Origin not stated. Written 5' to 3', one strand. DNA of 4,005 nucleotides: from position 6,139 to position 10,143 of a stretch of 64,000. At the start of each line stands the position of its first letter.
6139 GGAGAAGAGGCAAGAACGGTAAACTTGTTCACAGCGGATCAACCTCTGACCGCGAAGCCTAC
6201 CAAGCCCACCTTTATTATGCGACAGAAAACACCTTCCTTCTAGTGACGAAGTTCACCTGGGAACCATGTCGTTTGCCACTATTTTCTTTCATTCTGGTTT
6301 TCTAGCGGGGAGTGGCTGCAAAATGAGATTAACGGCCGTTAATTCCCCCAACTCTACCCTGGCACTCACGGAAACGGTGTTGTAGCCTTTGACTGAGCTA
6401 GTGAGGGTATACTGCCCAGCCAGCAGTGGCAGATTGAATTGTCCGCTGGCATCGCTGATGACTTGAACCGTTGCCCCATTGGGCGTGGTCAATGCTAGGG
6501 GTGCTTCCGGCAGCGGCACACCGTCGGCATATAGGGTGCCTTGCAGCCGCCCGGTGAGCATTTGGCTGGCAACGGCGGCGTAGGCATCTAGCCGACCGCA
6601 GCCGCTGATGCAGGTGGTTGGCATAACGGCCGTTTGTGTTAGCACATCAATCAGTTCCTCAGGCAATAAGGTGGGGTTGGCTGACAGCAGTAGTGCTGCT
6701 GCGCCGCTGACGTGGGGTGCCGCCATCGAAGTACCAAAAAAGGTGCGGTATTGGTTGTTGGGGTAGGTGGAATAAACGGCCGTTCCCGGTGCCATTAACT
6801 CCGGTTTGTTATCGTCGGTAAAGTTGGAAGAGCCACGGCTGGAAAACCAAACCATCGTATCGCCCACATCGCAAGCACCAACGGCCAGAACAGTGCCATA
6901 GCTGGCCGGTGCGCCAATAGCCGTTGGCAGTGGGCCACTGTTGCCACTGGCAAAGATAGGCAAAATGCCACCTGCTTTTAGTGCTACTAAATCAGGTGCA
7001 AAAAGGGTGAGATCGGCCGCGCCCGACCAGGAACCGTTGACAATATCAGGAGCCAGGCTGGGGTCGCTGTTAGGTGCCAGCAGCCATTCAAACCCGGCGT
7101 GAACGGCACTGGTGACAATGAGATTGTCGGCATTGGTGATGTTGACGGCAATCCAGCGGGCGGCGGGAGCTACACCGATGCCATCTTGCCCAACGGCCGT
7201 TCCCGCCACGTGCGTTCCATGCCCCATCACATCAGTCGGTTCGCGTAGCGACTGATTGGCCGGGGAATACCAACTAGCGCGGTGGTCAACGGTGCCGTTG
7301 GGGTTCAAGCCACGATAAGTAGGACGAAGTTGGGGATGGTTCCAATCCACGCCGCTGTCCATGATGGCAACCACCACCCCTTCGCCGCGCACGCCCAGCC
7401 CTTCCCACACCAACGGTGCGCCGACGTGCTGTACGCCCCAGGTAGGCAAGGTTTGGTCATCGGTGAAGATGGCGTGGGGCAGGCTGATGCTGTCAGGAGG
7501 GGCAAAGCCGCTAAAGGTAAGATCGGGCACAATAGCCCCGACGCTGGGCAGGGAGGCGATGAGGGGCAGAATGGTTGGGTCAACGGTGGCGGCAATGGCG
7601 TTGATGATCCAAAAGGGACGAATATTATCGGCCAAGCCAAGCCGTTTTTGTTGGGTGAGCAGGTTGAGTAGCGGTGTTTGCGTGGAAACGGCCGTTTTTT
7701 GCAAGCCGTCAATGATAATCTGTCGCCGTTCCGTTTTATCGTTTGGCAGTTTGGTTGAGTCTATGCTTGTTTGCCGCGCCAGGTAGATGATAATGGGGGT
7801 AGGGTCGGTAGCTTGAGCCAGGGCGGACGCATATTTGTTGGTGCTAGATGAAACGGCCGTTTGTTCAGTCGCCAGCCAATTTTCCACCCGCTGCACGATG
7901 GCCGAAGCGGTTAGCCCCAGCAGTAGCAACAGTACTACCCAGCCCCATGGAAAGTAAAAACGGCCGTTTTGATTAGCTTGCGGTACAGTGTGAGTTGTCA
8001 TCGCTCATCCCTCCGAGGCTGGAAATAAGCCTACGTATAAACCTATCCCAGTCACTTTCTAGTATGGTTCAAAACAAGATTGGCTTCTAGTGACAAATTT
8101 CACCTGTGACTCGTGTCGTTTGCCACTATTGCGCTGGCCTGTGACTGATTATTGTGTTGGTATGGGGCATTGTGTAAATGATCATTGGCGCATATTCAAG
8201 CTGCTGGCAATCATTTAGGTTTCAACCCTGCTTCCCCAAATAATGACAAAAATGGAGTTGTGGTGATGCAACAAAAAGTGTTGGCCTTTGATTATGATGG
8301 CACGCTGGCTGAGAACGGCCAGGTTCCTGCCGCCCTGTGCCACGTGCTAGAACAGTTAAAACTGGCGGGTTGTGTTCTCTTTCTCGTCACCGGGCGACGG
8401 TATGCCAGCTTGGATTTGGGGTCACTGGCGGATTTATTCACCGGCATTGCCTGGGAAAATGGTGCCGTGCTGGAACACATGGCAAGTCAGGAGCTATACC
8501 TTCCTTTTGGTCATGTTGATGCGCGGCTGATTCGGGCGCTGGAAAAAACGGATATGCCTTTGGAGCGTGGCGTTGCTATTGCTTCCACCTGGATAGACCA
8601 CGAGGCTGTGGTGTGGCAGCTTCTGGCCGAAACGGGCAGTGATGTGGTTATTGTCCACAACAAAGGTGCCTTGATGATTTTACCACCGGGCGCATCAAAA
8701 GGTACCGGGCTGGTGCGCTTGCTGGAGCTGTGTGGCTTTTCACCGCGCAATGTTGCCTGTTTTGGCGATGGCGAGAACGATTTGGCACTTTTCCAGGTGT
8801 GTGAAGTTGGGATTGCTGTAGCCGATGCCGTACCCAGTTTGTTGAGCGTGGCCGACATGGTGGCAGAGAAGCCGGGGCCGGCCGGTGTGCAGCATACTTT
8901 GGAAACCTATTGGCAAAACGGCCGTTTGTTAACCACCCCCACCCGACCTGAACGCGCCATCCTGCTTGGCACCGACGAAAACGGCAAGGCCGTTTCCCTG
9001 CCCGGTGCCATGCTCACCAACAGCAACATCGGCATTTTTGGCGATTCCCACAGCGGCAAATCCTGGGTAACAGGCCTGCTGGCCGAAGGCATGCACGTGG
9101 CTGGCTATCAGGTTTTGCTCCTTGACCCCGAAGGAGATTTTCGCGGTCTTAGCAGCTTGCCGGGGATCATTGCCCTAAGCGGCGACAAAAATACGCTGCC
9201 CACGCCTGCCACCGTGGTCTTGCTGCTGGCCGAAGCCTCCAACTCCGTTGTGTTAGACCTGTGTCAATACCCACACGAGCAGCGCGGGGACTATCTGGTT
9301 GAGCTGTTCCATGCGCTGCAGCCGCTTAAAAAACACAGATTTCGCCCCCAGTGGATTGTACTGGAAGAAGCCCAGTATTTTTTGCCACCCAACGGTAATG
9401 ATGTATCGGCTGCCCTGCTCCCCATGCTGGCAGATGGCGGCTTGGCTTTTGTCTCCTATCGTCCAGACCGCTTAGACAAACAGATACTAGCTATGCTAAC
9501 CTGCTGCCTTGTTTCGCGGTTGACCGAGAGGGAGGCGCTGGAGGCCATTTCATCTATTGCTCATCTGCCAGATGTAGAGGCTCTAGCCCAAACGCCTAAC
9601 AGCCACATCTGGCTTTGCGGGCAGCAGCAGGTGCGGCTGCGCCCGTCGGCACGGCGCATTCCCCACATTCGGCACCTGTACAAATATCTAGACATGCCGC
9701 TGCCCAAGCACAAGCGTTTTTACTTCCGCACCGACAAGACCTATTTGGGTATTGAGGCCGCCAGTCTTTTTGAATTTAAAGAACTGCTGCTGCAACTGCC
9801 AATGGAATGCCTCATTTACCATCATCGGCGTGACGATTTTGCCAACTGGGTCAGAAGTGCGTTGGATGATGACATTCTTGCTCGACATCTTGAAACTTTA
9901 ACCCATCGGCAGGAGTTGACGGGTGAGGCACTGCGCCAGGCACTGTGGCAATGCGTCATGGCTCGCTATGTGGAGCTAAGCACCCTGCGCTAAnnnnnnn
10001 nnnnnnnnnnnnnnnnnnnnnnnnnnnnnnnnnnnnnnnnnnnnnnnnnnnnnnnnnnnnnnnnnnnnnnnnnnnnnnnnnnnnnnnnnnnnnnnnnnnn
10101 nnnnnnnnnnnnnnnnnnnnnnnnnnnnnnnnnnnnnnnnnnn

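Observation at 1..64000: Highly iterated palindrome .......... saturating the window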

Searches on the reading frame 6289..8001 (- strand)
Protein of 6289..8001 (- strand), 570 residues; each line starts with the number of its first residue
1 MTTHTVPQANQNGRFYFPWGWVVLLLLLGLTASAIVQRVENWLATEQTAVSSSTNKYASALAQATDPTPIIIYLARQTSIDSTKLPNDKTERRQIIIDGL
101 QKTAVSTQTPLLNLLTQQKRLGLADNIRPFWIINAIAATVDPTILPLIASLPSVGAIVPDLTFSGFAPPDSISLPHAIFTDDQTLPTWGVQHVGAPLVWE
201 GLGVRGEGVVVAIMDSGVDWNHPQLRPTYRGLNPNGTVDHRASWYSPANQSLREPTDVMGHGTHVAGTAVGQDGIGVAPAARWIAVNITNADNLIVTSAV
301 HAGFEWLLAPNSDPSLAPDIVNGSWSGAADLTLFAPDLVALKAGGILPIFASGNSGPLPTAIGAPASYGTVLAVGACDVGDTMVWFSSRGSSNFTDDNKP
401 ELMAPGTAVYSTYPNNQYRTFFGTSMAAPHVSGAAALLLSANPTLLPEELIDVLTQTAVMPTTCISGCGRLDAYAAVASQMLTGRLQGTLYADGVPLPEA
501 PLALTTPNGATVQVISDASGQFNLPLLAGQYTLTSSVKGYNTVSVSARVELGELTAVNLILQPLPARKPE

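Call 5: search_protein_families(library=pfam, proteins=[window:6289-8001:-])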
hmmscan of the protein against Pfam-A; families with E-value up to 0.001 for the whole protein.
window:6289-8001:- (570 aa): 3 families
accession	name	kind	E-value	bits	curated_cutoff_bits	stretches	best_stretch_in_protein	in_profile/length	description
PF00082.27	Peptidase_S8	-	5.1e-53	180.7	21.8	1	206-458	1-273/288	Subtilase family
PF13620.12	CarboxypepD_reg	-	1.9e-10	41.4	32.3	1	488-561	4-81/82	Carboxypeptidase regulatory-like domain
PF13715.12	CarbopepD_reg_2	-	3.6e-05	24.2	32.2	1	508-561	22-76/88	CarboxypepD_reg-like domain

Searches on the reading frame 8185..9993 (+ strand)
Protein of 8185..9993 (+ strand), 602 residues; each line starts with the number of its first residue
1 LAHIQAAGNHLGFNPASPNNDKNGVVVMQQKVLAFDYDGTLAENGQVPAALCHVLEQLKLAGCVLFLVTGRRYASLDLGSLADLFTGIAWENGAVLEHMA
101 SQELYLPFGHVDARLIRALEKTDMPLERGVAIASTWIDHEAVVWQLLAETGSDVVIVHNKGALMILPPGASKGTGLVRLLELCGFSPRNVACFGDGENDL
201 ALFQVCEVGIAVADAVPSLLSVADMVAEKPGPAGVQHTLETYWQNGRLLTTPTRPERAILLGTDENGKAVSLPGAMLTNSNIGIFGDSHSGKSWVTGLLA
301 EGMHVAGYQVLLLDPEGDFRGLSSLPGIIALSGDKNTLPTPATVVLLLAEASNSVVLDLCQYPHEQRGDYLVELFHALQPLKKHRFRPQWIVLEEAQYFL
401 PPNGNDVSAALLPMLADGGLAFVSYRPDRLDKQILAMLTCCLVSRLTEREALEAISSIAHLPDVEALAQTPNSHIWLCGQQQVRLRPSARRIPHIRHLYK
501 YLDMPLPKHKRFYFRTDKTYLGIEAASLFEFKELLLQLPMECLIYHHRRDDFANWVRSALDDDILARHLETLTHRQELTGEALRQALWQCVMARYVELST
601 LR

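Call 5: search_protein_families(library=pfam, proteins=[window:8185-9993:+])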
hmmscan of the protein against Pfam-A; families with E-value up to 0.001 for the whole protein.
window:8185-9993:+ (602 aa): 5 families
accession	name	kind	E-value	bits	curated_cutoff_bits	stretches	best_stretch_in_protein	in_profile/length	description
PF08282.18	Hydrolase_3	-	2.2e-24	87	20.9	2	152-238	167-254/255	haloacid dehalogenase-like hydrolase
PF05116.19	S6PP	-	1.5e-10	41.6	20.3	1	143-223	136-217/247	Sucrose-6F-phosphate phosphohydrolase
PF00702.32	Hydrolase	-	2.8e-07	31.5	26.4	1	31-201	2-185/191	haloacid dehalogenase-like hydrolase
PF19027.5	DUF5752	-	1.5e-06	28.1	23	1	519-597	14-105/208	Family of unknown function (DUF5752)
PF01935.23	DUF87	-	4.3e-05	24.1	23.2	1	277-323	21-68/220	Helicase HerA, central domain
